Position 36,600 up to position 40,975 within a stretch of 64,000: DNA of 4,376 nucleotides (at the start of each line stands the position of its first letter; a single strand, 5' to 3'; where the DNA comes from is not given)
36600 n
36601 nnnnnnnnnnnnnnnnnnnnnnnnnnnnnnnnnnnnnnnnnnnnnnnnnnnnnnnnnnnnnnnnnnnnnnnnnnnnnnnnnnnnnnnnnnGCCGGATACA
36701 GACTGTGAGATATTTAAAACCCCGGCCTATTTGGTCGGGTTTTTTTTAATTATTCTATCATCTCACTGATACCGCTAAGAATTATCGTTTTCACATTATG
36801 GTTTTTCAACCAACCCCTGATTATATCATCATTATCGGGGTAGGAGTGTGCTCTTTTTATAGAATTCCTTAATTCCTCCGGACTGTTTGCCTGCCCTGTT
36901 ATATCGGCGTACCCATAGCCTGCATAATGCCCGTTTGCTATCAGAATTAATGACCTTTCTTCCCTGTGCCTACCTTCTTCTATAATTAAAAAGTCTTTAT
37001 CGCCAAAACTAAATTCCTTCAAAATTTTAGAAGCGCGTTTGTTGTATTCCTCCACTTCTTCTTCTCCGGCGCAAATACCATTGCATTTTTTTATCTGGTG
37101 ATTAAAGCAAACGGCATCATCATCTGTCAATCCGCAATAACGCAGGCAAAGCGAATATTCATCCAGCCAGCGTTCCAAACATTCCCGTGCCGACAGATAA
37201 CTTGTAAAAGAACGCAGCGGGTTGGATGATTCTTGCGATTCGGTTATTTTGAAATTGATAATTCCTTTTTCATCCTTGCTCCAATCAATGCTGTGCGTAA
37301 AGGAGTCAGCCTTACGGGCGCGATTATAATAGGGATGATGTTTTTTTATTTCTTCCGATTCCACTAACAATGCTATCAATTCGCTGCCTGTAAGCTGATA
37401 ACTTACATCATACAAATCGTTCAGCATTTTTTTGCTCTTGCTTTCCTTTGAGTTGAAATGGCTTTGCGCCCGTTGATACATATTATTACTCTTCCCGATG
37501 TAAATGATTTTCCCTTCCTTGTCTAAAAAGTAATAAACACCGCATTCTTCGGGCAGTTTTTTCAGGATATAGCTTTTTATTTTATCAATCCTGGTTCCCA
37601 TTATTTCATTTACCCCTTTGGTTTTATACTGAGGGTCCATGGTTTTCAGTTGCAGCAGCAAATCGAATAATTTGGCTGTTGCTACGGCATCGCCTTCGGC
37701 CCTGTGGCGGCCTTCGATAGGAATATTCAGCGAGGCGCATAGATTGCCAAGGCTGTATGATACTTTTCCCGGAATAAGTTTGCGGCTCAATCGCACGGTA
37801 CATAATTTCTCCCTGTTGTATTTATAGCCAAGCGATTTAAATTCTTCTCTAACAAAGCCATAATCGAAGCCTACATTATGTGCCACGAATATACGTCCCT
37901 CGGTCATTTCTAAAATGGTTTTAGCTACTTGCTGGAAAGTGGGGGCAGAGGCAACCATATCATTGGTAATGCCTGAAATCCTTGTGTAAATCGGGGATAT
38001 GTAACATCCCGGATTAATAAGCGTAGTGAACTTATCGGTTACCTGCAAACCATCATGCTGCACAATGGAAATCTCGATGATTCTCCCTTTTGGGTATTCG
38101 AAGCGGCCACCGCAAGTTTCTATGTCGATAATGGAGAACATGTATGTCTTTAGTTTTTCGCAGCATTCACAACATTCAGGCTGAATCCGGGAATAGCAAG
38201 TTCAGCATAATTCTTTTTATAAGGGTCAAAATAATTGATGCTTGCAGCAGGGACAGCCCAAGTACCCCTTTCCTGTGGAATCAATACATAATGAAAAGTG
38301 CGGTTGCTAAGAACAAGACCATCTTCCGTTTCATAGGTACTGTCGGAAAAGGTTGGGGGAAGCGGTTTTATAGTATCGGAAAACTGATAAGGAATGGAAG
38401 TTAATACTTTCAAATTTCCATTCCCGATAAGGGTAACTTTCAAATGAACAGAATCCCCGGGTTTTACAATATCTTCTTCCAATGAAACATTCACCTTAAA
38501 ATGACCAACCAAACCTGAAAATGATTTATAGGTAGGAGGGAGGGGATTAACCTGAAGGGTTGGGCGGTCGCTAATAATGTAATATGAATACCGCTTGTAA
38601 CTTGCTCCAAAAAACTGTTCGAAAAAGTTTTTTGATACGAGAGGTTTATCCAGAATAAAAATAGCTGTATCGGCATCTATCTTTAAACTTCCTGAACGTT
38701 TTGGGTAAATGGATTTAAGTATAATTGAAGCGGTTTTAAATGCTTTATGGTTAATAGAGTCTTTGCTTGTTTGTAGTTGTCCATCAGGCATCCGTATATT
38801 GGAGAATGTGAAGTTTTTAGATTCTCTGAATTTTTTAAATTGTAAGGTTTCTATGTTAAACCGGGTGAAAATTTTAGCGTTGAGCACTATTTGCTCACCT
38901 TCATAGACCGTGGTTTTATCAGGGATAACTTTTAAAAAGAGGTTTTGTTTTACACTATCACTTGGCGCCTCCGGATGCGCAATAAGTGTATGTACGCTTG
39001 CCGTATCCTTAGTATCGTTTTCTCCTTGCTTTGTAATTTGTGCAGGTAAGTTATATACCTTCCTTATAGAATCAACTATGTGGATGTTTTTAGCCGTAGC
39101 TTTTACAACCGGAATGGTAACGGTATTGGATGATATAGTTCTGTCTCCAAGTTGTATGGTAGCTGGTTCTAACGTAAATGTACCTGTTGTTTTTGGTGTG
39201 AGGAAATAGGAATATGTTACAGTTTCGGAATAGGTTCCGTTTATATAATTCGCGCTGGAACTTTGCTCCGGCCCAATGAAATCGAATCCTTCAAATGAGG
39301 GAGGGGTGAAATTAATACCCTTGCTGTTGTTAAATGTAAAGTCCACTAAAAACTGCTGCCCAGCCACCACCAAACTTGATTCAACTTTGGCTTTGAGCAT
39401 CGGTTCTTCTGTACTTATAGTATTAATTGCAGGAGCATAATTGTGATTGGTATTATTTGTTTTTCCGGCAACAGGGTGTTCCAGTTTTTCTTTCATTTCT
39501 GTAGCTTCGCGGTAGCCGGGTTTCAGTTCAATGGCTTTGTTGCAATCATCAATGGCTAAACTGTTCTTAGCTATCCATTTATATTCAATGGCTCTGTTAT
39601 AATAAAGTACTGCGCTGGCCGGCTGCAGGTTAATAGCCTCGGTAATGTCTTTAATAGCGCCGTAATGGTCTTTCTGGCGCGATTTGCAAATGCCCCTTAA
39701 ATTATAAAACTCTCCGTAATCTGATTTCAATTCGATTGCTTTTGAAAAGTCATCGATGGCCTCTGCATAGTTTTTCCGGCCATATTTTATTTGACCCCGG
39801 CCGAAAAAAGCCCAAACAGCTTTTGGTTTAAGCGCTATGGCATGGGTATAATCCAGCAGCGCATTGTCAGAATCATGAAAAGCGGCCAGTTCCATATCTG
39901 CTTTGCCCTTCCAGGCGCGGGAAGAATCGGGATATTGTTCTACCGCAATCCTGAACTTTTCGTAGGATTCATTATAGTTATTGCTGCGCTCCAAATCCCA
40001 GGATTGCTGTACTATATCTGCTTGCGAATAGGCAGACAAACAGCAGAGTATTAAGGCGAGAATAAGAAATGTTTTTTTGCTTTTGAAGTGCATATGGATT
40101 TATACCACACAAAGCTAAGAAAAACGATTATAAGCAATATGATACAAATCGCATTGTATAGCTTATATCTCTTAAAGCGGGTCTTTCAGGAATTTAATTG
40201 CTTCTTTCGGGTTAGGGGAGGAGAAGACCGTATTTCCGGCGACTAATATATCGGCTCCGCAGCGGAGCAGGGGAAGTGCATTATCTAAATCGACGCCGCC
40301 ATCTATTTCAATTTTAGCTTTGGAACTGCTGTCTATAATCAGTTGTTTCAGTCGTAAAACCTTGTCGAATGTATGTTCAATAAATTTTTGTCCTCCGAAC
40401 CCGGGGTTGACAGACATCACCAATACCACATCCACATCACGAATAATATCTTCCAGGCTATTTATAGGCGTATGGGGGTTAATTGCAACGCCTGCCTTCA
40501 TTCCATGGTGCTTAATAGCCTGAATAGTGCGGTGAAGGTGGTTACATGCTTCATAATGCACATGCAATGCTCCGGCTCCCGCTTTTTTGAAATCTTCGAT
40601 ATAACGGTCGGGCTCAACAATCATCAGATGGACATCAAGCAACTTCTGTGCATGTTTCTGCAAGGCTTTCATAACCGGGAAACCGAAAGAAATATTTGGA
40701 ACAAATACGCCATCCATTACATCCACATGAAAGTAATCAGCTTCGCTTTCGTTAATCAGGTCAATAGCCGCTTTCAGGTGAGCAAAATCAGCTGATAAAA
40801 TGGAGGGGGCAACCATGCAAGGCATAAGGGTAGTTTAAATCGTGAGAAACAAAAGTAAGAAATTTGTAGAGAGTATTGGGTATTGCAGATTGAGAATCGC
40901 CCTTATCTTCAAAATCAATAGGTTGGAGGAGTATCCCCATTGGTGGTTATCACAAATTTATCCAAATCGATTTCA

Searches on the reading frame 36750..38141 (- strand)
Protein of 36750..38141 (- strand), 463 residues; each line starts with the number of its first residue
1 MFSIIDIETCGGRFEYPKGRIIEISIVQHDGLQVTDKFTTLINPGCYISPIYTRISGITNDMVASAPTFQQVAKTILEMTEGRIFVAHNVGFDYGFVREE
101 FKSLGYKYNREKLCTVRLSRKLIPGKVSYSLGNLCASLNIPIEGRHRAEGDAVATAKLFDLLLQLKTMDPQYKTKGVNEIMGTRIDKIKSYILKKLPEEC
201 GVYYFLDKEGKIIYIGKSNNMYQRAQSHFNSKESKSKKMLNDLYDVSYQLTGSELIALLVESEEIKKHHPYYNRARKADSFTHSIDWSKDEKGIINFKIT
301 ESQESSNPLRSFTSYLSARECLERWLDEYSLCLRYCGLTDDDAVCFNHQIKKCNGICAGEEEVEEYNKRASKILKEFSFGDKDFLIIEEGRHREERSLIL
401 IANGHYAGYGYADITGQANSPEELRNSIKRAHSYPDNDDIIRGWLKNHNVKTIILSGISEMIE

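Call 57: search_protein_families(library=pfam, proteins=[window:36750-38141:-])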
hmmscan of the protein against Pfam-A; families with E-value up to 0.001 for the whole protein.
window:36750-38141:- (463 aa): 2 families
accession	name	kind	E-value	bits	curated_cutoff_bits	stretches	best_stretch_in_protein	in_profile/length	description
PF00929.31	RNase_T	-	2.7e-31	109.8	24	1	4-159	2-164/164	Exonuclease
PF01541.30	GIY-YIG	-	1e-08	35.8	22.6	1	200-270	2-74/78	GIY-YIG catalytic domain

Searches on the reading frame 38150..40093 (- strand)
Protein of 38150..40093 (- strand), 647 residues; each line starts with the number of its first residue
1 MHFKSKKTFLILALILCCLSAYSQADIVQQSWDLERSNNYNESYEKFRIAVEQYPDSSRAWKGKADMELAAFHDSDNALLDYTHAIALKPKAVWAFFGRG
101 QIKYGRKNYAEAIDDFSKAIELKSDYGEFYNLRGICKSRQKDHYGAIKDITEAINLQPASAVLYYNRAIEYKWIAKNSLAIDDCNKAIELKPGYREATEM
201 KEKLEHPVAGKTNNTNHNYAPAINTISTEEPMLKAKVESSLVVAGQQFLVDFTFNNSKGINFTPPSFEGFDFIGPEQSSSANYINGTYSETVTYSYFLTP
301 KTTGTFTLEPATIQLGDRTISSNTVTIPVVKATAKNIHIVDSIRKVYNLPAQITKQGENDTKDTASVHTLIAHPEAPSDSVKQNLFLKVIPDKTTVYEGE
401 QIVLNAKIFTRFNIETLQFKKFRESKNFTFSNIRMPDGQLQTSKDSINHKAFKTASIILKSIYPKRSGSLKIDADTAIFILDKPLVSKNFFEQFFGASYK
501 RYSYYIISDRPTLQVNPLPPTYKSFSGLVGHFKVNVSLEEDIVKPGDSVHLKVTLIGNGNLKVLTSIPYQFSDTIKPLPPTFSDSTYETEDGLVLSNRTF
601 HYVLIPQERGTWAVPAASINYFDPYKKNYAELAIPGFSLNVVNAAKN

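Call 57: search_protein_families(library=pfam, proteins=[window:38150-40093:-])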
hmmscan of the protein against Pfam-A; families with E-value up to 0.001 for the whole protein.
window:38150-40093:- (647 aa): 9 families
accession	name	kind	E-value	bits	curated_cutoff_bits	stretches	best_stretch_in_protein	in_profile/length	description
PF13584.12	BatD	-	5.1e-32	110.8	24.1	2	235-329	1-92/92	BatD DUF11 like domain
PF00515.34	TPR_1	-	5.4e-17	61.3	27.8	2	94-126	2-34/34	Tetratricopeptide repeat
PF07719.23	TPR_2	-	2.7e-13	49.3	27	1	95-124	3-32/34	Tetratricopeptide repeat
PF13414.12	TPR_11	-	8.8e-09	35.4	26.8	1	100-134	1-35/42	TPR repeat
PF13431.12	TPR_17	-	1.5e-07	31.6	24.4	0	82-113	2-33/34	Tetratricopeptide repeat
PF13432.12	TPR_16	-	1.9e-07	31.8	32.7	0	71-124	9-62/65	Tetratricopeptide repeat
PF13181.12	TPR_8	-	1.6e-06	28.2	25.7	0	97-125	5-33/34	Tetratricopeptide repeat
PF05753.20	TRAP_beta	-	8.5e-05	22.5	22.4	0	270-346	66-140/178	Translocon-associated protein beta (TRAPB)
PF13371.12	TPR_9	-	0.00027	21.3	35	0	73-124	9-60/73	Tetratricopeptide repeat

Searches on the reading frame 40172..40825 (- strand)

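Call 56: search_protein_families(library=pfam, proteins=[window:40172-40825:-])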
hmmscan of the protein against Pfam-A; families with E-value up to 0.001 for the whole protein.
window:40172-40825:- (217 aa): 1 family
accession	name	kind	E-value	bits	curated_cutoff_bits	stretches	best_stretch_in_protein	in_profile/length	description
PF00834.25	Ribul_P_3_epim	-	3.9e-75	252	21.1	1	5-201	2-198/198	Ribulose-phosphate 3 epimerase family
